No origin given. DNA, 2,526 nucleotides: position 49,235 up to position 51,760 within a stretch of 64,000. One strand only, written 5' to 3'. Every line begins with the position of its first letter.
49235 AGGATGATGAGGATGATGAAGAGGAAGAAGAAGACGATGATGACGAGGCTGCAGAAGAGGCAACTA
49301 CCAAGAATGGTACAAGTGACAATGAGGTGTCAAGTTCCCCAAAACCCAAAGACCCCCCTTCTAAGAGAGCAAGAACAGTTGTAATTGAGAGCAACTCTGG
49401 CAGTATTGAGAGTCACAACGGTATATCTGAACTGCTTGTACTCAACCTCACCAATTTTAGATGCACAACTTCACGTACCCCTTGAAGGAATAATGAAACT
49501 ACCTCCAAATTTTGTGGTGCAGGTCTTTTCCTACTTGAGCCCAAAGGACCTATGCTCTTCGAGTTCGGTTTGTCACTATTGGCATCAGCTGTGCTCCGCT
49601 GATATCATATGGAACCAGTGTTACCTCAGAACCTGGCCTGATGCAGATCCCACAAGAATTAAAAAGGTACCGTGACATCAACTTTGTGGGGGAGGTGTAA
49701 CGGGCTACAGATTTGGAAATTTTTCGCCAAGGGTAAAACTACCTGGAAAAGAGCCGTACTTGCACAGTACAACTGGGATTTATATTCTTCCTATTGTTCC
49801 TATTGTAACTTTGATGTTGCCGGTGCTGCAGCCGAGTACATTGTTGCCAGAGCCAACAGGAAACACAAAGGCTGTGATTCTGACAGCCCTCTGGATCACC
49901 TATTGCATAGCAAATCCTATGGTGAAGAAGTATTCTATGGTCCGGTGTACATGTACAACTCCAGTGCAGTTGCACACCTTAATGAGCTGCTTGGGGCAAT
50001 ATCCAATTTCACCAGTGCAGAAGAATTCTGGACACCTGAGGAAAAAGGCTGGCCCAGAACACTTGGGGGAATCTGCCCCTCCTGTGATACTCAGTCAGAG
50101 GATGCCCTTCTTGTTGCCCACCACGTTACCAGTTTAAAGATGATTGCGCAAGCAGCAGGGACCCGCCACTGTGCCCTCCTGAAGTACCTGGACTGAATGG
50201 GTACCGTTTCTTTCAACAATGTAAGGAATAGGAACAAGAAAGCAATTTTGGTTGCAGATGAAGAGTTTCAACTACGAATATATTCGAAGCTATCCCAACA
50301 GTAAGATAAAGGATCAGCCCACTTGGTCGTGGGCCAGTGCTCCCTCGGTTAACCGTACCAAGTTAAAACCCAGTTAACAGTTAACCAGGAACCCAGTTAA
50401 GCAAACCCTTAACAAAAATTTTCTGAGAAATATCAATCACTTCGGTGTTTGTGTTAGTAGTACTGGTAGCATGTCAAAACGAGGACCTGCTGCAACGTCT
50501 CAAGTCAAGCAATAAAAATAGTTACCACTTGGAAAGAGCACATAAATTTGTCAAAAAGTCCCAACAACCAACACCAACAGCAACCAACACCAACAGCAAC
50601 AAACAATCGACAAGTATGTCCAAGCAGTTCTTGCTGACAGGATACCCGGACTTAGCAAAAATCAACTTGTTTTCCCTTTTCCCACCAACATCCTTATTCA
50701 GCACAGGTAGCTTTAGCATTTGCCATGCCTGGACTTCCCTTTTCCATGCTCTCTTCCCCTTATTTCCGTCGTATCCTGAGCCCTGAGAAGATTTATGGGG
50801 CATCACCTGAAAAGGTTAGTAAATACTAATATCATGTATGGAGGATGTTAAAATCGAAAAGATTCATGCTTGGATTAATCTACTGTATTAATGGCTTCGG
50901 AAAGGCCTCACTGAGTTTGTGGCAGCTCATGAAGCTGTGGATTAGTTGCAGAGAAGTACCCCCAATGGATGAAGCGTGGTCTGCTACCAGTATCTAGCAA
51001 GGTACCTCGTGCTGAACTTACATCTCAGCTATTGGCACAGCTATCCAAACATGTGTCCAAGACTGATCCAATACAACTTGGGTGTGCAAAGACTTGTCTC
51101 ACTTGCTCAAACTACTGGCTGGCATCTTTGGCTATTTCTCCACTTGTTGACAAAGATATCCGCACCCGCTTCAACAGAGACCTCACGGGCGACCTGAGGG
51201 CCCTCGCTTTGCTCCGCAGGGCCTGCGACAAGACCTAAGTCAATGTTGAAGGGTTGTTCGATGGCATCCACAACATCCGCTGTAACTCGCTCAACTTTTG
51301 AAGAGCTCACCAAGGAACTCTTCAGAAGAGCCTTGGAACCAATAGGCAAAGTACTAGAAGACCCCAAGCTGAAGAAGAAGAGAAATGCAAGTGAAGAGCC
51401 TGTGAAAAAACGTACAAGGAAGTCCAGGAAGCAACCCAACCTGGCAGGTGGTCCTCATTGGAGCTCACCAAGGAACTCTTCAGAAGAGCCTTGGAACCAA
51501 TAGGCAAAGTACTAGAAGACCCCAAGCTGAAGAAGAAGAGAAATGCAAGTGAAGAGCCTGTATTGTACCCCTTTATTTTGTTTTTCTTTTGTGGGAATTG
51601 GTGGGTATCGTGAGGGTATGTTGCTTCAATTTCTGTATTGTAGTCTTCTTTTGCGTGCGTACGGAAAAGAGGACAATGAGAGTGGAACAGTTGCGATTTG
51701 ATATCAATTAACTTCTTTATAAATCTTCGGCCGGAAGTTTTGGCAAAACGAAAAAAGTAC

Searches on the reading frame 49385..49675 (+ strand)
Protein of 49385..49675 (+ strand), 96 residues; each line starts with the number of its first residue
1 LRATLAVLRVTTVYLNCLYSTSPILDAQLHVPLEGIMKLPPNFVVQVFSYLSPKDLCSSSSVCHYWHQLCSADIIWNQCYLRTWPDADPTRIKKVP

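Call 21: search_protein_families(library=pfam, proteins=[window:49385-49675:+], max_evalue=0.001)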
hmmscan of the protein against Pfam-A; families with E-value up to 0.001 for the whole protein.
window:49385-49675:+ (96 aa): 2 families
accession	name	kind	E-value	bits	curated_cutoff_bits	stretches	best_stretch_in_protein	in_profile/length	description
PF12937.12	F-box-like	-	1.3e-14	54.1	24.3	1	38-82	3-47/47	F-box-like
PF00646.38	F-box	-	9.8e-10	38.4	20.5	1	37-77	2-42/43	F-box domain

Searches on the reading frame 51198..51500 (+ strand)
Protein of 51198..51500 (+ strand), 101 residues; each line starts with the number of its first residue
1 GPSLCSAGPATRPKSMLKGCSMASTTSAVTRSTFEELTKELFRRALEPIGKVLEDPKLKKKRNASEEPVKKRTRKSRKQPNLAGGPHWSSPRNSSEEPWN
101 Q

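Call 12: search_protein_families(library=pfam, proteins=[window:51198-51500:+], max_evalue=10)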
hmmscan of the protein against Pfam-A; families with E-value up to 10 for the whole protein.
seq(101 aa): 2 families
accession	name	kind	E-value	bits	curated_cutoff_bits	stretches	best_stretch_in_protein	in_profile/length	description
PF00012.26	HSP70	-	5.2e-05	22.1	20.6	1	25-61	289-325/599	Hsp70 protein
PF09170.16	STN1_2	-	0.26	11.6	27.2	1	11-47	112-148/167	CST, complex subunit STN1, C terminal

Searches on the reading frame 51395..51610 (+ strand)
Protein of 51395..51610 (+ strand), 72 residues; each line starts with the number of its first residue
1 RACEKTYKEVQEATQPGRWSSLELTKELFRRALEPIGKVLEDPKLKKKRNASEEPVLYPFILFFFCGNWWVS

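Call 12: search_protein_families(library=pfam, proteins=[window:51395-51610:+], max_evalue=10)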
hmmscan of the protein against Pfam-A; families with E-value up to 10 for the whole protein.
seq(72 aa): 3 families
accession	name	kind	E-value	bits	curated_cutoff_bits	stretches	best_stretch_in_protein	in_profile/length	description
PF05595.16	DUF771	-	0.039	14.4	22.9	1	5-59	9-65/90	Domain of unknown function (DUF771)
PF23231.1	HAT_Syf1_CNRKL1_C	-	0.11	11.6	27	1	1-53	34-87/397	Pre-mRNA-splicing factor Syf1/CRNKL1 C-terminal HAT repeat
PF00012.26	HSP70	-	0.21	10.2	20.6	1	22-48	299-325/599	Hsp70 protein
